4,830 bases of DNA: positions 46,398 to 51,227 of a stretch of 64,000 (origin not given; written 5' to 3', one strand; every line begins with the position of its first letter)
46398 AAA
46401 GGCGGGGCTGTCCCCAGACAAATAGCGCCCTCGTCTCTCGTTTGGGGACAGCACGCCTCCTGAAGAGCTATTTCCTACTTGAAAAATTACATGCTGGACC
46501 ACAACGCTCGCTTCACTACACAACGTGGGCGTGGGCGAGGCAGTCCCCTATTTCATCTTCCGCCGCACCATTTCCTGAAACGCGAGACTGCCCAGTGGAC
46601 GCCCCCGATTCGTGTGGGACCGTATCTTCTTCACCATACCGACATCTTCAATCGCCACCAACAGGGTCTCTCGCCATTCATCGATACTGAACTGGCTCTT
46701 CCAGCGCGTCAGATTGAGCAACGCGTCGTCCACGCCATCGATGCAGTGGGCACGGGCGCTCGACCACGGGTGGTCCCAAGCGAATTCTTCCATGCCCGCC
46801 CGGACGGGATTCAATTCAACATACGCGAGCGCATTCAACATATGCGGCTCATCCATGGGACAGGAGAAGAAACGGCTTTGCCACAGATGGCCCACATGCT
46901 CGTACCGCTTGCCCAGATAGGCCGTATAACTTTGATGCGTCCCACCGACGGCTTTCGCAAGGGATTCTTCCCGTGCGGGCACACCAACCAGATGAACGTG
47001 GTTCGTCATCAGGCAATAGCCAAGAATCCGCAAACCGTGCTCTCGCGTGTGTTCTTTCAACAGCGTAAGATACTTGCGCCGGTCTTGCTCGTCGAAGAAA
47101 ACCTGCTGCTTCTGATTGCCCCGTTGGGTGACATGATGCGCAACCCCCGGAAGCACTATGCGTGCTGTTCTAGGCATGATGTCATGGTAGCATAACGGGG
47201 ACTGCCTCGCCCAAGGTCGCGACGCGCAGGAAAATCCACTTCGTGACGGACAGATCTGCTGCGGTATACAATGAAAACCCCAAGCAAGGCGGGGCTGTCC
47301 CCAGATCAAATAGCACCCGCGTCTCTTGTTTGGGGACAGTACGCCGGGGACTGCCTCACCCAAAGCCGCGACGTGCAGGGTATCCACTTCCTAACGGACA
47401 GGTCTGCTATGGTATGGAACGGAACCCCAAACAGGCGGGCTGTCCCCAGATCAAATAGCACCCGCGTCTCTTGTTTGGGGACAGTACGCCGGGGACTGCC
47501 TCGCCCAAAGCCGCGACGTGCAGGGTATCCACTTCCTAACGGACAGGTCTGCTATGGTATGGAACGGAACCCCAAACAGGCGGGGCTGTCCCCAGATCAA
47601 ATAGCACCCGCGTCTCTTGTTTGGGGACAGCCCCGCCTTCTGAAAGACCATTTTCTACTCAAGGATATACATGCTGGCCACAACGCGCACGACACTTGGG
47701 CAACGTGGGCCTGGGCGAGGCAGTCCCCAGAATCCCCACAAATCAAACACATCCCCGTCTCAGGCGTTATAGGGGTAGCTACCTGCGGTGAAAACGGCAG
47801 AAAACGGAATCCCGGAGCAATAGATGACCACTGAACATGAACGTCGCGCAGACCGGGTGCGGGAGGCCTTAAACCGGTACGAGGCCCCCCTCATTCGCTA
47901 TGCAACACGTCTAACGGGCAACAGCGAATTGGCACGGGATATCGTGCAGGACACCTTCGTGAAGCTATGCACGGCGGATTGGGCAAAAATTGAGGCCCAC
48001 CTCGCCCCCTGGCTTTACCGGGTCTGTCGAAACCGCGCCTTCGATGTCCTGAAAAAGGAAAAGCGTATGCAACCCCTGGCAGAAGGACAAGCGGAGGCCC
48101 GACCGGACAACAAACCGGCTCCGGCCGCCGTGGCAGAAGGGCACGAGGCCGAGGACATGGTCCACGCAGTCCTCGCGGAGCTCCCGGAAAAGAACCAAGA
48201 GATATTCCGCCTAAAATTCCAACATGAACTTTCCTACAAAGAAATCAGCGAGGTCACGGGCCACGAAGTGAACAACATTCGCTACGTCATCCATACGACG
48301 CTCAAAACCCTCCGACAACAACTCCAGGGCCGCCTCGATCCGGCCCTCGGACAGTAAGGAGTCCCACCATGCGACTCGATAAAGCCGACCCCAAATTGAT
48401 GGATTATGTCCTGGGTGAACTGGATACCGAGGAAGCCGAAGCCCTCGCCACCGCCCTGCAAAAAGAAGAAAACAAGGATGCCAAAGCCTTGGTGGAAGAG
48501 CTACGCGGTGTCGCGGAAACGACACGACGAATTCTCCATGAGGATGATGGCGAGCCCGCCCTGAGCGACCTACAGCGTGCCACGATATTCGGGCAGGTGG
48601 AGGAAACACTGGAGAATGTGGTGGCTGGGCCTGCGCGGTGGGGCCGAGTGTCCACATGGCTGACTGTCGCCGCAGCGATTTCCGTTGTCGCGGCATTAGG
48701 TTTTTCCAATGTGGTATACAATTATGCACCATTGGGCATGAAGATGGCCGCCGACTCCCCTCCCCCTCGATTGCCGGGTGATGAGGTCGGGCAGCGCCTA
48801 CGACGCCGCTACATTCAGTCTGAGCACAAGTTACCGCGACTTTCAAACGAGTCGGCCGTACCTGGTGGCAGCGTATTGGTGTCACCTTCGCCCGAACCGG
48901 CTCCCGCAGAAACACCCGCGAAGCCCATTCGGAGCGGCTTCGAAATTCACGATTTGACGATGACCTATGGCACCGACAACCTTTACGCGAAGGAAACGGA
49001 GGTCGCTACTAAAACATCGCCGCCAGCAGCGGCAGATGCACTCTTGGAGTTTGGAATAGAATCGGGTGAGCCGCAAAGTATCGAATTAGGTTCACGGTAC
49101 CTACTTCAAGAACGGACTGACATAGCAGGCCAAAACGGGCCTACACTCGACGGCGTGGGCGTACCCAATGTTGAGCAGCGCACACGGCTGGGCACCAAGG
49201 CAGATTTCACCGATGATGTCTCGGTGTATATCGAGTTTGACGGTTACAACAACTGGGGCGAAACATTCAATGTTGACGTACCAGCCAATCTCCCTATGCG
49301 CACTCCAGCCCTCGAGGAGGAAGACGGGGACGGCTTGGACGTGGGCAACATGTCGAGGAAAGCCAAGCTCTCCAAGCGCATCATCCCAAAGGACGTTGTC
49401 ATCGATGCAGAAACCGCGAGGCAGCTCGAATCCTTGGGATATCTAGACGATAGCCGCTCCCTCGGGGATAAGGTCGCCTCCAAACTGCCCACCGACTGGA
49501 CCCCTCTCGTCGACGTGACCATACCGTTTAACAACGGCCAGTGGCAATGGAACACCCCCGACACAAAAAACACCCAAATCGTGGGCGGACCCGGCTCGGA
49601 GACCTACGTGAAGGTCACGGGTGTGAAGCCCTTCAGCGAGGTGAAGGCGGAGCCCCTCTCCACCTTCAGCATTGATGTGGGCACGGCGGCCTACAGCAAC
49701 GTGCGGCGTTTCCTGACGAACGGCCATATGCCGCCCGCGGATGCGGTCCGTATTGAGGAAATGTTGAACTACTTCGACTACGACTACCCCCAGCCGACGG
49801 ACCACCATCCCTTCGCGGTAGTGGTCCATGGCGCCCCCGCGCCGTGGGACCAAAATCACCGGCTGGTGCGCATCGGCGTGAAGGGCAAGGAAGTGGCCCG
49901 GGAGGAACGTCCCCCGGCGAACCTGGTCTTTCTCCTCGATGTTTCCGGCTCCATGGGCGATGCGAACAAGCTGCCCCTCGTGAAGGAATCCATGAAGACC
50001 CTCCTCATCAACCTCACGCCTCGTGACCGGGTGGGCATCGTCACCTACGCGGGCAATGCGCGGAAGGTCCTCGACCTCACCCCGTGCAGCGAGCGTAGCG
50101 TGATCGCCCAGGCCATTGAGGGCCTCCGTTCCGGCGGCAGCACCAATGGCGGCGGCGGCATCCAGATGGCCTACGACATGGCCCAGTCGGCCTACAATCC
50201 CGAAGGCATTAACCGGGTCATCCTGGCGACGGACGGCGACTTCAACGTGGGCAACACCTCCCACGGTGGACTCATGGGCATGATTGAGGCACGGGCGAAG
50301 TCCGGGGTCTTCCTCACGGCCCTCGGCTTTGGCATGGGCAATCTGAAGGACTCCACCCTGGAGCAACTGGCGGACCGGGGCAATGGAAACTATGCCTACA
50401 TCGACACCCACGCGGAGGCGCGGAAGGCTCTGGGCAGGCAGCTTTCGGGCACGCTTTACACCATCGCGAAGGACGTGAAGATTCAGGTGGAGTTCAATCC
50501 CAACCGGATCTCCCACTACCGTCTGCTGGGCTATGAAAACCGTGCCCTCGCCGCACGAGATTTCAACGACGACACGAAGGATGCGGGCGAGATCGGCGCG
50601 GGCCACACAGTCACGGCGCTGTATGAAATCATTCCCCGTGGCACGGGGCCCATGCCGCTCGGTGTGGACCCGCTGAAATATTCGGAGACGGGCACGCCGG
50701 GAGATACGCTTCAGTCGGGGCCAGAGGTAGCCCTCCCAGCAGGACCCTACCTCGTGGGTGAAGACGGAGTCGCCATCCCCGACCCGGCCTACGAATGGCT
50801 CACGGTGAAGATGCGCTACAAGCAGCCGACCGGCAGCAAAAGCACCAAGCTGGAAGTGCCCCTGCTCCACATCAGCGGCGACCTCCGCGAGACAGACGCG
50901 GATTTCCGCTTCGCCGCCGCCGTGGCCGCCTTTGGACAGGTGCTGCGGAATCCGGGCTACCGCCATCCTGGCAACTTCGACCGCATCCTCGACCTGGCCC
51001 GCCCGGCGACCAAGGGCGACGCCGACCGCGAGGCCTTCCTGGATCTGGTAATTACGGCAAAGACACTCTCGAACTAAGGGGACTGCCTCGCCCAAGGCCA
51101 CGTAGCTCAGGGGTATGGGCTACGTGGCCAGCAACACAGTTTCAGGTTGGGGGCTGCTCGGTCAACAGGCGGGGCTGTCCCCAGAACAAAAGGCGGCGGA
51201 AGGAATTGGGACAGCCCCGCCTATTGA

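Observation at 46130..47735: REP-associated tyrosine transposase (RAYT) bracketed by its own REP/BIME arrays, including a triple 146-bp tandem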

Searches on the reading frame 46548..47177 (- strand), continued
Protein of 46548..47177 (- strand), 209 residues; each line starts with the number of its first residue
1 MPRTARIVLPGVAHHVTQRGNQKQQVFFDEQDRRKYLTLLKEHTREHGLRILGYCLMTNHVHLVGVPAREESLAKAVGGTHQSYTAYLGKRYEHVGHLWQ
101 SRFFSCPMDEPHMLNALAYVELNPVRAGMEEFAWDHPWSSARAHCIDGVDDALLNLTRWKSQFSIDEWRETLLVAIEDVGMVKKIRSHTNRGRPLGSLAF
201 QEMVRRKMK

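Call 49: predict_structure(alignment_id=A1)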
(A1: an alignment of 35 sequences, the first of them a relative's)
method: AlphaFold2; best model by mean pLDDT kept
length: 209 residues; sequences in the alignment: 35
mean_pLDDT: 93.6   pTM: 0.90
mean pLDDT of the five models: 93.6, 92.4, 92.4, 92.2, 92.1
residues with pLDDT >= 90: 182; 70-90: 22; 50-70: 1; < 50: 4
segments of 3 or more residues with pLDDT < 50: 1-4
pLDDT, mean of each block of 10 residues (from residue 1): 65 94 90 97 98 97 97 96 95 86 93 98 97 98 96 95 97 96 95 95 91
secondary structure, 60 per line:
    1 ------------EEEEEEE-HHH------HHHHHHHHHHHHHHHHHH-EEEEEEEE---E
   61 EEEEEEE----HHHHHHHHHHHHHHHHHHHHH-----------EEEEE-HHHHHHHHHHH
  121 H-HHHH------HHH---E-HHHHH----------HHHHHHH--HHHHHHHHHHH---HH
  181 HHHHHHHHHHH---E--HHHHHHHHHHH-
elements in order: E13-19 H30-47 E49-56 E60-67 H72-92 E104-108 H110-121 H123-126 H141-145 H156-162 H165-175 H179-191 H198-208

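Call 53: fold_search(model_id=the predicted structure, library=pdb)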
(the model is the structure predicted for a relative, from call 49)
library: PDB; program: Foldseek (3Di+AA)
matches with E <= 10: 1213; with E <= 0.001: 19
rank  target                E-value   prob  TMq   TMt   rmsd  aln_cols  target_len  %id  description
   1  4er8_A                5.0e-07  1.00  0.55  0.69   7.0       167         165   14  Structure of the REP associates tyrosine transposase bound to a REP hairpin (released 2012-08-15)
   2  2a6o_A                1.2e-04  1.00  0.40  0.54  13.9       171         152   12  Crystal Structure of the ISHp608 Transposase in Complex with Stem-loop DNA (released 2005-10-25)
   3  2vjv_A                1.3e-04  1.00  0.39  0.62   6.3       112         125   12  Crystal structure of the IS608 transposase in complex with left end 26-mer DNA hairpin and a 6-mer DNA representing th (released 2008-02-19)
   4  2xo6_A                2.1e-04  1.00  0.39  0.58   3.1       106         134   14  DEINOCOCCUS RADIODURANS ISDRA2 TRANSPOSASE Y132F MUTANT COMPLEXED WITH LEFT END RECOGNITION AND CLEAVAGE SITE (released 2010-10-13)
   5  2a6m_B                2.2e-04  1.00  0.41  0.56  14.1       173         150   12  Crystal Structure of the ISHp608 Transposase (released 2005-10-25)
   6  2xm3_A                2.6e-04  1.00  0.39  0.61   3.3       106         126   16  Deinococcus radiodurans ISDra2 Transposase Left end DNA complex (released 2010-10-13)
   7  2xqc_D                2.6e-04  1.00  0.39  0.58   3.3       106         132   15  DEINOCOCCUS RADIODURANS ISDRA2 TRANSPOSASE COMPLEXED WITH LEFT END RECOGNITION AND CLEAVAGE SITE AND ZN (released 2010-10-13)
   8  2xo6_D                3.0e-04  1.00  0.39  0.60   3.2       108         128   16  DEINOCOCCUS RADIODURANS ISDRA2 TRANSPOSASE Y132F MUTANT COMPLEXED WITH LEFT END RECOGNITION AND CLEAVAGE SITE (released 2010-10-13)
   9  2xma_B                3.0e-04  1.00  0.39  0.57   6.3       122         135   15  DEINOCOCCUS RADIODURANS ISDRA2 TRANSPOSASE RIGHT END DNA COMPLEX (released 2010-10-13)
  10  2xma_E                4.0e-04  1.00  0.39  0.56  10.7       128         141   13  DEINOCOCCUS RADIODURANS ISDRA2 TRANSPOSASE RIGHT END DNA COMPLEX (released 2010-10-13)
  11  2xm3_D                4.8e-04  1.00  0.39  0.60   3.2       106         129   15  Deinococcus radiodurans ISDra2 Transposase Left end DNA complex (released 2010-10-13)
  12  2xm3_B                4.8e-04  1.00  0.39  0.60   3.2       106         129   14  Deinococcus radiodurans ISDra2 Transposase Left end DNA complex (released 2010-10-13)
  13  2xma_A                4.8e-04  1.00  0.39  0.56  10.9       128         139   13  DEINOCOCCUS RADIODURANS ISDRA2 TRANSPOSASE RIGHT END DNA COMPLEX (released 2010-10-13)
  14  2xm3_C                5.1e-04  1.00  0.39  0.60   3.3       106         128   15  Deinococcus radiodurans ISDra2 Transposase Left end DNA complex (released 2010-10-13)
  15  2vju_A                5.7e-04  1.00  0.40  0.62  10.6       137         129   13  Crystal structure of the IS608 transposase in complex with the complete Right end 35-mer DNA and manganese (released 2008-02-19)
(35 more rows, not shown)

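Call 68: search_protein_families(library=pfam, proteins=[P0001, P0022], max_evalue=10)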
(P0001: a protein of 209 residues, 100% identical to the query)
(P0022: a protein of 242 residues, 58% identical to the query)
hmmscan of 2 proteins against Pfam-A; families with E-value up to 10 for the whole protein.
P0001 (209 aa): 1 family
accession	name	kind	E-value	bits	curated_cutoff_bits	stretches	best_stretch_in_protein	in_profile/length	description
PF01797.21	Y1_Tnp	-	1.6e-12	48.1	23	1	14-121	7-119/121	Transposase IS200 like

P0022 (242 aa): 2 families
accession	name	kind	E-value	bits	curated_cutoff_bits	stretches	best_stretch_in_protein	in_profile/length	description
PF01797.21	Y1_Tnp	-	1.3e-09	38.6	23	1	13-121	6-119/121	Transposase IS200 like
PF04617.19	Hox9_act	-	0.18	12.6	27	1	80-167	26-109/184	Hox9 activation region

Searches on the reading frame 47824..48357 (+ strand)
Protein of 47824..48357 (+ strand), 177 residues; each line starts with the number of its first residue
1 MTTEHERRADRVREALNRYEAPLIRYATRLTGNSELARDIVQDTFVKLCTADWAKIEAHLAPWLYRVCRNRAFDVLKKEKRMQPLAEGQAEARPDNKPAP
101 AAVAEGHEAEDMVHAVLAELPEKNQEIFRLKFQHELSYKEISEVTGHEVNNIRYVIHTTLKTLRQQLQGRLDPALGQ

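Call 4: search_protein_families(library=pfam, proteins=[window:47824-48357:+], max_evalue=0.01)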
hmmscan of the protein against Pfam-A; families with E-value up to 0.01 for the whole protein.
window:47824-48357:+ (177 aa): 4 families
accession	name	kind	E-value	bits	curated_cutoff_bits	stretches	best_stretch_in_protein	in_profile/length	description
PF04542.20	Sigma70_r2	-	1.5e-11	44.3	24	1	17-81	3-70/71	Sigma-70 region 2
PF08281.18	Sigma70_r4_2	-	6e-10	39.1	25.7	1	112-162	3-53/54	Sigma-70, region 4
PF04545.22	Sigma70_r4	-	1.4e-06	28.2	24.1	1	116-165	1-50/50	Sigma-70, region 4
PF22029.2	PhyR_sigma2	-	0.0025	18.3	27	0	25-67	10-53/55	Sigma2 domain of PhyR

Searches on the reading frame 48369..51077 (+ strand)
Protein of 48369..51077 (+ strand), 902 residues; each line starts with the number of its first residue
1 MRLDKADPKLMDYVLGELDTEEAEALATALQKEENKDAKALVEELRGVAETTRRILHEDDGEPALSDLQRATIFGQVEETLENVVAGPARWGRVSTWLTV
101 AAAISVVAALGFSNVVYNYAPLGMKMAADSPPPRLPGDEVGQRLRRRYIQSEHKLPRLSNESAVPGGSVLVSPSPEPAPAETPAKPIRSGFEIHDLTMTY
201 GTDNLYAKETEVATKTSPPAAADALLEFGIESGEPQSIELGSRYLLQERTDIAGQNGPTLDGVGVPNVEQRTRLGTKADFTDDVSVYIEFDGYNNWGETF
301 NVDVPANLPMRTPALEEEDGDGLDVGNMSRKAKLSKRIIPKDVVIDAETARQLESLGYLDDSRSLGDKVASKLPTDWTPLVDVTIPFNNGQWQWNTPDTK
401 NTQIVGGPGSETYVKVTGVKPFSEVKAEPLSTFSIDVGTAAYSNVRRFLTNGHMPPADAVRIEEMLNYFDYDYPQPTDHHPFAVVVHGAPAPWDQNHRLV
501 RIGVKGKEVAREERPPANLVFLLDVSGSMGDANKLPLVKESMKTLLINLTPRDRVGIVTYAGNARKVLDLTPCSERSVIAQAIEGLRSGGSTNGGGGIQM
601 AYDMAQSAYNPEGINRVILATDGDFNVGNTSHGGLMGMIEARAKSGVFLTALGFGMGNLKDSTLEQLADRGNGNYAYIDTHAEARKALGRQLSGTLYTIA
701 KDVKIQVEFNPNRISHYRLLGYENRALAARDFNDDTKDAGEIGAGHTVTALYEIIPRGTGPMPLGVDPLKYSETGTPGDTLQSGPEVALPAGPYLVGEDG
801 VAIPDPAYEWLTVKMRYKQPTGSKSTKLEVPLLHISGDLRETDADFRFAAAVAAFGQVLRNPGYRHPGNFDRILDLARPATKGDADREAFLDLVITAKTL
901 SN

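Call 4: search_protein_families(library=pfam, proteins=[window:48369-51077:+], max_evalue=0.01)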
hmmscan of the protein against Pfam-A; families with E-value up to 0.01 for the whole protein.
window:48369-51077:+ (902 aa): 6 families
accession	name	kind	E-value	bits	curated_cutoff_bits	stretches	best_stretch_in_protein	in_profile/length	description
PF12034.13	YfbK_C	-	1.3e-57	195.4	25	2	694-776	1-83/184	Uncharacterized protein YfbK, C-terminal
PF12450.13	vWF_A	-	1.2e-35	121.9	25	1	412-501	6-94/94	von Willebrand factor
PF00092.34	VWA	-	2.2e-20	74.1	23.8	1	518-683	1-166/174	von Willebrand factor type A domain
PF13519.12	VWA_2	-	3.7e-16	60.1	27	1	519-623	1-106/107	von Willebrand factor type A domain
PF13768.12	VWA_3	-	4.4e-06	27.3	27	1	518-675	2-153/155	von Willebrand factor type A domain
PF04811.21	Sec23_trunk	-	0.0014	18.7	27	1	516-561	3-50/241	Sec23/Sec24 trunk domain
